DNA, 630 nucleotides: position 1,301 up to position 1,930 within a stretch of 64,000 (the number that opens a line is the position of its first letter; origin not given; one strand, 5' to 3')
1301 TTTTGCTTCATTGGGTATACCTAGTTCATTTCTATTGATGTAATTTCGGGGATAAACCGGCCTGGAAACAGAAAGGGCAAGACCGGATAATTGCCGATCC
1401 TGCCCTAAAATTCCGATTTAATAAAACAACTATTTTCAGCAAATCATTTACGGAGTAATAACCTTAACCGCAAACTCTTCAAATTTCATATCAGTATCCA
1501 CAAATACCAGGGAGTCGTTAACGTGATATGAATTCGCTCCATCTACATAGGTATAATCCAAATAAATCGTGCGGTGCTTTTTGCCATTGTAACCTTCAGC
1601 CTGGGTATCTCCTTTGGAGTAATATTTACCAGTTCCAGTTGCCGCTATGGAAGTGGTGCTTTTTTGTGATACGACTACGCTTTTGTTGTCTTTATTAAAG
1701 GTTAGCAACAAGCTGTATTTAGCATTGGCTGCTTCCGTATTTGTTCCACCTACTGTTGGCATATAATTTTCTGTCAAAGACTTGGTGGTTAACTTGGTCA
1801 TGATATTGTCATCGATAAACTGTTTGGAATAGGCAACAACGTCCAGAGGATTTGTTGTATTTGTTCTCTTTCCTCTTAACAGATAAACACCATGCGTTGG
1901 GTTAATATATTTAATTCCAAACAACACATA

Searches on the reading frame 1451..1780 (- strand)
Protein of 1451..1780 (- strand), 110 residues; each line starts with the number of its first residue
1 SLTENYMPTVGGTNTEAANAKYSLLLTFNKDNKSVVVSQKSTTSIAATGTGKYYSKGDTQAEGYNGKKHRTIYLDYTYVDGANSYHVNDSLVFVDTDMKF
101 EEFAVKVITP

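Call 64: search_protein_families(library=ncbifam, alignment_id=A7, max_evalue=1)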
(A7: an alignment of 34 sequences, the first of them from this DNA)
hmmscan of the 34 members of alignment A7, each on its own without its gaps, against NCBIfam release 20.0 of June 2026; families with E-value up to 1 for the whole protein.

A. member 1, seq(110 aa): 1 family
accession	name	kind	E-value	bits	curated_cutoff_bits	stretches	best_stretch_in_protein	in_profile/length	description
NF003417.0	PRK04813.1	subfamily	0.052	12.1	476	1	19-98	314-391/505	D-alanine--poly(phosphoribitol) ligase subunit DltA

B. families by the number of members that match (of 34 scanned): 34 families (the first 25 are shown)
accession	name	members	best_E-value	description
TIGR03417.1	chol_sulfatase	10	1.1e-06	choline-sulfatase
NF010322.0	PRK13759.1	9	1.7e-08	arylsulfatase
NF052527.1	Mn_arylsulf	7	8.1e-07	manganese-dependent arylsulfatase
NF045661.1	HdlasePehA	3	0.0017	phosphoric/sulfuric ester hydrolase PehA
TIGR04056.1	OMP_RagA_SusC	2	2.8e-20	SusC/RagA family TonB-linked outer membrane protein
TIGR01180.1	aman2_put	1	2.9e-31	GH92 family glycosyl hydrolase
NF011654.0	PRK15072.1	1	6.2e-30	D-galactonate dehydratase family protein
NF043051.1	ManoateDhtManD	1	4.7e-28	D-mannonate dehydratase ManD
NF035929.1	lectin_1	1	2.5e-15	lectin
NF040790.2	glucon_galact_dh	1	8e-11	bifunctional D-gluconate/D-galactonate dehydratase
NF010624.0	PRK14017.1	1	4.5e-08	galactonate dehydratase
NF041285.1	ABC_SBP_TrpX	1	6.4e-07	tryptophan ABC transporter substrate-binding protein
TIGR00218.1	manA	1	7.1e-06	mannose-6-phosphate isomerase, class I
NF047619.1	NADase_discoid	1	1.5e-05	NADase-type glycan-binding domain-containing protein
NF051900.1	BetGalacBglBAgro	1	0.00017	beta-galactosidase BglB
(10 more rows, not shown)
